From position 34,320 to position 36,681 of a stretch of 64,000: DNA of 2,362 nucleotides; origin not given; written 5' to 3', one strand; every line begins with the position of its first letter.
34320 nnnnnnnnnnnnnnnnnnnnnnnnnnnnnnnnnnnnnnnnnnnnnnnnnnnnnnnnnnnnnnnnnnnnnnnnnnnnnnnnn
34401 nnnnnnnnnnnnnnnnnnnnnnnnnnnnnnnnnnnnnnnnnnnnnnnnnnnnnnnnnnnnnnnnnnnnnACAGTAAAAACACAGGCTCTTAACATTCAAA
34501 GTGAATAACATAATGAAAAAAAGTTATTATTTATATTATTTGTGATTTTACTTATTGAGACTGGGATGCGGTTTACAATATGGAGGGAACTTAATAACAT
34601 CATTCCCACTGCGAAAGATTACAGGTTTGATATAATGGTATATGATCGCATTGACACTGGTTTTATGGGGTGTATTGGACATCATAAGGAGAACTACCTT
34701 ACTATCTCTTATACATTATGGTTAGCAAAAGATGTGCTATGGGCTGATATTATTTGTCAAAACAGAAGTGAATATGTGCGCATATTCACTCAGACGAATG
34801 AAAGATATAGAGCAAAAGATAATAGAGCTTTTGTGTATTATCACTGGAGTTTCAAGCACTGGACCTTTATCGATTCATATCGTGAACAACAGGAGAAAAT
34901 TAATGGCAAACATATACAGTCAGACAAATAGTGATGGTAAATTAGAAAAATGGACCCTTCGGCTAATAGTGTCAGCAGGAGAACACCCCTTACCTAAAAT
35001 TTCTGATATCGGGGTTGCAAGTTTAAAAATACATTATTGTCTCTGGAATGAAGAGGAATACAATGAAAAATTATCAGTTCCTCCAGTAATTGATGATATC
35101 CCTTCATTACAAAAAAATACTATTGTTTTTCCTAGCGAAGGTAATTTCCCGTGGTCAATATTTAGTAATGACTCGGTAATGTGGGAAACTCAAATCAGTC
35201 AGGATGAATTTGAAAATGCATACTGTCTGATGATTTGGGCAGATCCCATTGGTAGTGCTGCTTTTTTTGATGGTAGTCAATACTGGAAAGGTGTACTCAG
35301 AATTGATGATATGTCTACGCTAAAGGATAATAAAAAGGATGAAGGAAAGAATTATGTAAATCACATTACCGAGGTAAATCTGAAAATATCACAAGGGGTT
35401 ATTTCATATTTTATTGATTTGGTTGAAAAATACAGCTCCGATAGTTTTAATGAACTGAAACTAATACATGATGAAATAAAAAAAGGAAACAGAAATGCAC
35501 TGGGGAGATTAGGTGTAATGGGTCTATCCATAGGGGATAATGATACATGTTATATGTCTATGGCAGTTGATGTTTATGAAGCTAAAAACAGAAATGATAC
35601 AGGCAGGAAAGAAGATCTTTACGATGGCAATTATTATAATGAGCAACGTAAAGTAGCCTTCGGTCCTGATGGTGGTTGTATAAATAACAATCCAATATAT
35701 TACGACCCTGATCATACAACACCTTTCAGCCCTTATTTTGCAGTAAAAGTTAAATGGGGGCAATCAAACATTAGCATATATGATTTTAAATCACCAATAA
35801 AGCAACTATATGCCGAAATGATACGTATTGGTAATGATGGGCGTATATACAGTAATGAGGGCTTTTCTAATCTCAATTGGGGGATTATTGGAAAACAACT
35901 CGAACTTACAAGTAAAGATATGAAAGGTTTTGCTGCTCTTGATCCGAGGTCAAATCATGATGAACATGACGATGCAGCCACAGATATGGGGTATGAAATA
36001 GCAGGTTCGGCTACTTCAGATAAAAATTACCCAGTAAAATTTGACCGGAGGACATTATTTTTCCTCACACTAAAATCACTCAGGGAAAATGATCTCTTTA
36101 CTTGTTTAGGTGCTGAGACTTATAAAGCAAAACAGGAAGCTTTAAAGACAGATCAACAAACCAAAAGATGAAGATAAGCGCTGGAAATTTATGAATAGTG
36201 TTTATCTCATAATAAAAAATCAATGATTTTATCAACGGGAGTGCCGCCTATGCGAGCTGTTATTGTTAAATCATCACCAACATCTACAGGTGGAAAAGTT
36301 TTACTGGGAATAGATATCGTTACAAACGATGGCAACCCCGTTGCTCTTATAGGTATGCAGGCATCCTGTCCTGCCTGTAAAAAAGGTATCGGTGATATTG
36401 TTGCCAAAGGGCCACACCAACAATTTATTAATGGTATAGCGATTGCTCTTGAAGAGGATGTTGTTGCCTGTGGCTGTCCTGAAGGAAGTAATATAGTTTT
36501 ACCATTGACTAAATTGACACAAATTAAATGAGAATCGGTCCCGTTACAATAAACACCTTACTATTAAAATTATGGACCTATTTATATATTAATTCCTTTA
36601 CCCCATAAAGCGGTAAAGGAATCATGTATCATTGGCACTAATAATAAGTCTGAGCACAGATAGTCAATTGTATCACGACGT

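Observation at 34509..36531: vgrG-linked cargo of unknown function: 422-aa protein with a GxSxG element, a possible upstream ORF and a Cys-rich PAAR-like ORF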

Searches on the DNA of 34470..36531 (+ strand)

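Call 4: search_dna_similar(query=window:34509-36531:+, collection=ecoli_genomes, mode=near, max_rows=20)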
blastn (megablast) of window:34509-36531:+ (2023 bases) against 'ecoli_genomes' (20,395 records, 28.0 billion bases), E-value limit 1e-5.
Records with a match: 27; places in all: 27; records where one place covers at least 80% of the query: 23.
Genomes with a match: 27 of 5426; with a place that covers at least 80% of the query: 23. Places per genome that has any: lowest 1, median 1, highest 1. On chromosomes: 27 places; on plasmids: 0.
Best place of each record, by identity: >=99% 23; 95-99% 3; 90-95% 1.
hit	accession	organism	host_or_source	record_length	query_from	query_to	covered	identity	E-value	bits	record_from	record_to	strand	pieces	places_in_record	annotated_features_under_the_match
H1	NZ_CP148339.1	Escherichia coli strain Z1323HEC0422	Homo sapiens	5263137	1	2023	100%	100.0%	0e+0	3731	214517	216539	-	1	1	hypothetical protein | PAAR domain-containing protein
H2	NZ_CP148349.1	Escherichia coli strain Z1323HEC0399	Homo sapiens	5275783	1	2023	100%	100.0%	0e+0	3731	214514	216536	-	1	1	hypothetical protein | PAAR domain-containing protein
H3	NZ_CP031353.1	Escherichia coli O145 strain RM9154-C1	Cattle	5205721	1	2023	100%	99.9%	0e+0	3735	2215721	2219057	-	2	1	IS3 family transposase | hypothetical protein (x3) | PAAR domain-containing protein | AL1L pseudoknot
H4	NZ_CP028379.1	Escherichia coli O145 str. RM9872 strain RM9872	Bos taurus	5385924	1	2023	100%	99.9%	0e+0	3725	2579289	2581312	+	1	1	hypothetical protein (x2) | PAAR domain-containing protein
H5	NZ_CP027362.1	Escherichia coli strain 95-3192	missing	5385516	1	2023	100%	99.9%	0e+0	3725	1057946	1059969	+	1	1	hypothetical protein (x2) | PAAR domain-containing protein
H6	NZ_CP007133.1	Escherichia coli O145:H28 str. RM12761 strain RM12761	ice cream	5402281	1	2023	100%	99.9%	0e+0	3725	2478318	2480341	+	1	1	hypothetical protein (x2) | PAAR domain-containing protein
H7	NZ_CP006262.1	Escherichia coli O145:H28 str. RM13516 strain RM13516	Homo sapiens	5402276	1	2023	100%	99.9%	0e+0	3725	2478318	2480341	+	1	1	hypothetical protein (x2) | PAAR domain-containing protein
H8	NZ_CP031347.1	Escherichia coli O145 strain RM9873-C1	cattle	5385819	1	2023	100%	99.9%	0e+0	3725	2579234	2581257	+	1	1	hypothetical protein (x2) | PAAR domain-containing protein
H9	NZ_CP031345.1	Escherichia coli O145 strain RM12367-C1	creek water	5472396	1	2023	100%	99.9%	0e+0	3725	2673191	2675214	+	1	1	hypothetical protein (x2) | PAAR domain-containing protein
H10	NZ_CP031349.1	Escherichia coli O145 strain RM9467-C1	Cattle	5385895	1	2023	100%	99.9%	0e+0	3725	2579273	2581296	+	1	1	hypothetical protein (x2) | PAAR domain-containing protein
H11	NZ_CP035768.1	Escherichia coli O145 strain RM11626-C1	Cattle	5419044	1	2023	100%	99.9%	0e+0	3725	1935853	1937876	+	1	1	hypothetical protein (x2) | PAAR domain-containing protein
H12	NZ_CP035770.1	Escherichia coli O145 strain RM8988-C1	Cattle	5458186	1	2023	100%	99.9%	0e+0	3725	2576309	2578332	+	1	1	hypothetical protein (x2) | PAAR domain-containing protein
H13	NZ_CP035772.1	Escherichia coli O145 strain RM8843-C1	missing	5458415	1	2023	100%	99.9%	0e+0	3725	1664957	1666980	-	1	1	hypothetical protein (x2) | PAAR domain-containing protein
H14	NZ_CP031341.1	Escherichia coli O145 strain RM12275-C1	missing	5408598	1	2023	100%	99.9%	0e+0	3725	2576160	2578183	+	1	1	hypothetical protein (x2) | PAAR domain-containing protein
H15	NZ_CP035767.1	Escherichia coli O145 strain RM12522-C8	Cattle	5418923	1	2023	100%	99.9%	0e+0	3725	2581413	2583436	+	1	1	hypothetical protein (x2) | PAAR domain-containing protein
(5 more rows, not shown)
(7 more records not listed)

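Call 5: get_annotated_region(hit=H1, flank=12000)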
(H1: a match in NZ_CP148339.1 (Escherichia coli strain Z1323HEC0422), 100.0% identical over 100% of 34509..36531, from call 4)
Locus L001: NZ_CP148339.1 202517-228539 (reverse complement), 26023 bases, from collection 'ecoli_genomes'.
description: Escherichia coli strain Z1323HEC0422 chromosome, complete genome
organism: Escherichia coli strain Z1323HEC0422 (NCBI taxid 562)
replicon: chromosome; assembly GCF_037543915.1
host: Homo sapiens; source: -; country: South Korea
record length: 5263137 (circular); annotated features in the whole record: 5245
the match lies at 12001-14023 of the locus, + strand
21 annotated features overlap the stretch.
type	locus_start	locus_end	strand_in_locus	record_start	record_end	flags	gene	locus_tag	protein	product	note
CDS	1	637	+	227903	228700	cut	mtfA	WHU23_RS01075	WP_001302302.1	DgsA anti-repressor MtfA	-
tRNA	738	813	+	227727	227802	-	-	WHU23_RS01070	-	tRNA-Asn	-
CDS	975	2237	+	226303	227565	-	-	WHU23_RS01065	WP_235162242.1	tyrosine-type recombinase/integrase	-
CDS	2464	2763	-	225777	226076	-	-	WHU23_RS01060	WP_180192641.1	hypothetical protein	-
CDS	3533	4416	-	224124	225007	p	-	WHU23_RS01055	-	integrase domain-containing protein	frameshifted; internal stop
CDS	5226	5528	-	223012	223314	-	-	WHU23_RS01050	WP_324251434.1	HigA family addiction module antitoxin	-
CDS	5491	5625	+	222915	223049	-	-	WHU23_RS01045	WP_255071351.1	hypothetical protein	-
CDS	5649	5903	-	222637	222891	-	-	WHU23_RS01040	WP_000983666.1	helix-turn-helix domain-containing protein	-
CDS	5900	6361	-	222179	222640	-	-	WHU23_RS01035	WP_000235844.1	hypothetical protein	-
CDS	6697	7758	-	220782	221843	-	tssG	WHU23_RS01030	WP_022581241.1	type VI secretion system baseplate subunit TssG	-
CDS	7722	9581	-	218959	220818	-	tssF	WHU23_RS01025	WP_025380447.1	type VI secretion system baseplate subunit TssF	-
CDS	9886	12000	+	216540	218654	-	tssI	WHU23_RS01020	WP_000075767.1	type VI secretion system tip protein TssI/VgrG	-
CDS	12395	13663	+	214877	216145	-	-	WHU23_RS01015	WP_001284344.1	hypothetical protein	-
CDS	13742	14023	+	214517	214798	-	-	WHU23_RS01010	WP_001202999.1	PAAR domain-containing protein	-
CDS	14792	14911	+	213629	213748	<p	-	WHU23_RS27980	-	hypothetical protein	incomplete; partial in the middle of a contig; missing C-terminus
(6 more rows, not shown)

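Call 6: get_annotated_region(hit=H4, flank=6000)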
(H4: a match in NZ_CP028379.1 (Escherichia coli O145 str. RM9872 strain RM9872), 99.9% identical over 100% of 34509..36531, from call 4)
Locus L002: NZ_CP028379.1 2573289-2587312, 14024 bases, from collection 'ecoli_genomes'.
description: Escherichia coli O145 str. RM9872 chromosome, complete genome
organism: Escherichia coli O145 str. RM9872 strain RM9872 (NCBI taxid 1055544)
replicon: chromosome; assembly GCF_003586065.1
host: Bos taurus; source: feces; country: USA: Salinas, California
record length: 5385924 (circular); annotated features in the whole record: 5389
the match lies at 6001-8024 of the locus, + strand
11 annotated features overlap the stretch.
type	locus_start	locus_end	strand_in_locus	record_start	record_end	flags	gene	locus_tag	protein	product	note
CDS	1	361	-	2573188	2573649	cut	-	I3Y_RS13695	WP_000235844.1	hypothetical protein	-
CDS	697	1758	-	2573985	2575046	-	tssG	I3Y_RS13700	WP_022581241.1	type VI secretion system baseplate subunit TssG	-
CDS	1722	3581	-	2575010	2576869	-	tssF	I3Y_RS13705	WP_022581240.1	type VI secretion system baseplate subunit TssF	-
CDS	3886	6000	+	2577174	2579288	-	tssI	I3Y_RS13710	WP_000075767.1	type VI secretion system tip protein TssI/VgrG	-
CDS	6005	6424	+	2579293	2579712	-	-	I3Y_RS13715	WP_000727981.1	hypothetical protein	-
CDS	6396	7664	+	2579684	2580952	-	-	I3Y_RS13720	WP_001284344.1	hypothetical protein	-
CDS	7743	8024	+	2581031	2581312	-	-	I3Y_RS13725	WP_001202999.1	PAAR domain-containing protein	-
CDS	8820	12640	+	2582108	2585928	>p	-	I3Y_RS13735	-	inverse autotransporter beta domain-containing protein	frameshifted; incomplete; partial in the middle of a contig; missing C-terminus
CDS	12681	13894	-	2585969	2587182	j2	-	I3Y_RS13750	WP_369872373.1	IS3 family transposase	programmed frameshift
sequence_feature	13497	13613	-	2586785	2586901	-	-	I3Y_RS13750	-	-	AL1L pseudoknot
CDS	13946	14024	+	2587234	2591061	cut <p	-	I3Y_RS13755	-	Ig-like domain-containing protein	incomplete; partial in the middle of a contig; missing N-terminus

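Call 111: search_dna_similar(query=window:34470-34580:+, collection=ecoli_genomes, mode=near, max_rows=40)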
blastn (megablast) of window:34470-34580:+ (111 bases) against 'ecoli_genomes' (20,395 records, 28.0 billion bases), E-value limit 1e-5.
Records with a match: 23; places in all: 23; records where one place covers at least 80% of the query: 23.
Genomes with a match: 23 of 5426; with a place that covers at least 80% of the query: 23. Places per genome that has any: lowest 1, median 1, highest 1. On chromosomes: 23 places; on plasmids: 0.
Best place of each record, by identity: >=99% 23.
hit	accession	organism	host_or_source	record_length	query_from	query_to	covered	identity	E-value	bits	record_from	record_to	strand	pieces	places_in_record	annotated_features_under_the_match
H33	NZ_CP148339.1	Escherichia coli strain Z1323HEC0422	Homo sapiens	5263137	1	111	100%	100.0%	2e-50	206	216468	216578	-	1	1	tssI: type VI secretion system tip protein TssI/VgrG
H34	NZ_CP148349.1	Escherichia coli strain Z1323HEC0399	Homo sapiens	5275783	1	111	100%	100.0%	2e-50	206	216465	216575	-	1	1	tssI: type VI secretion system tip protein TssI/VgrG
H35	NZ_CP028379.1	Escherichia coli O145 str. RM9872 strain RM9872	Bos taurus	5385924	1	111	100%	99.1%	1e-48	200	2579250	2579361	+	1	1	hypothetical protein | tssI: type VI secretion system tip protein TssI/VgrG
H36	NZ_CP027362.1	Escherichia coli strain 95-3192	missing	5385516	1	111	100%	99.1%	1e-48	200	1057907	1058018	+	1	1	hypothetical protein | tssI: type VI secretion system tip protein TssI/VgrG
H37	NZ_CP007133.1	Escherichia coli O145:H28 str. RM12761 strain RM12761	ice cream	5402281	1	111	100%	99.1%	1e-48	200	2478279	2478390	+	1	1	hypothetical protein | tssI: type VI secretion system tip protein TssI/VgrG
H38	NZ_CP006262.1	Escherichia coli O145:H28 str. RM13516 strain RM13516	Homo sapiens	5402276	1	111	100%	99.1%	1e-48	200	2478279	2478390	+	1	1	hypothetical protein | tssI: type VI secretion system tip protein TssI/VgrG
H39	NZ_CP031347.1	Escherichia coli O145 strain RM9873-C1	cattle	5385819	1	111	100%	99.1%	1e-48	200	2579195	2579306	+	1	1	hypothetical protein | tssI: type VI secretion system tip protein TssI/VgrG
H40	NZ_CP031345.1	Escherichia coli O145 strain RM12367-C1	creek water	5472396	1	111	100%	99.1%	1e-48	200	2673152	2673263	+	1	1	hypothetical protein | tssI: type VI secretion system tip protein TssI/VgrG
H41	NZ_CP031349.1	Escherichia coli O145 strain RM9467-C1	Cattle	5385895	1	111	100%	99.1%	1e-48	200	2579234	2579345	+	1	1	hypothetical protein | tssI: type VI secretion system tip protein TssI/VgrG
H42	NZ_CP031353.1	Escherichia coli O145 strain RM9154-C1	Cattle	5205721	1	111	100%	99.1%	1e-48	200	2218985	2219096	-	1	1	hypothetical protein | tssI: type VI secretion system tip protein TssI/VgrG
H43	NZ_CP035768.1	Escherichia coli O145 strain RM11626-C1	Cattle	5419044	1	111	100%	99.1%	1e-48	200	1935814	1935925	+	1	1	hypothetical protein | tssI: type VI secretion system tip protein TssI/VgrG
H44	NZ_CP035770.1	Escherichia coli O145 strain RM8988-C1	Cattle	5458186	1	111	100%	99.1%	1e-48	200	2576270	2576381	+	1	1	hypothetical protein | tssI: type VI secretion system tip protein TssI/VgrG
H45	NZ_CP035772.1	Escherichia coli O145 strain RM8843-C1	missing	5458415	1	111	100%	99.1%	1e-48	200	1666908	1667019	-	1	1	hypothetical protein | tssI: type VI secretion system tip protein TssI/VgrG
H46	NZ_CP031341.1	Escherichia coli O145 strain RM12275-C1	missing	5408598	1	111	100%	99.1%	1e-48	200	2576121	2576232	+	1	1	hypothetical protein | tssI: type VI secretion system tip protein TssI/VgrG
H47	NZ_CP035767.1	Escherichia coli O145 strain RM12522-C8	Cattle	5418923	1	111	100%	99.1%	1e-48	200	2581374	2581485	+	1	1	hypothetical protein | tssI: type VI secretion system tip protein TssI/VgrG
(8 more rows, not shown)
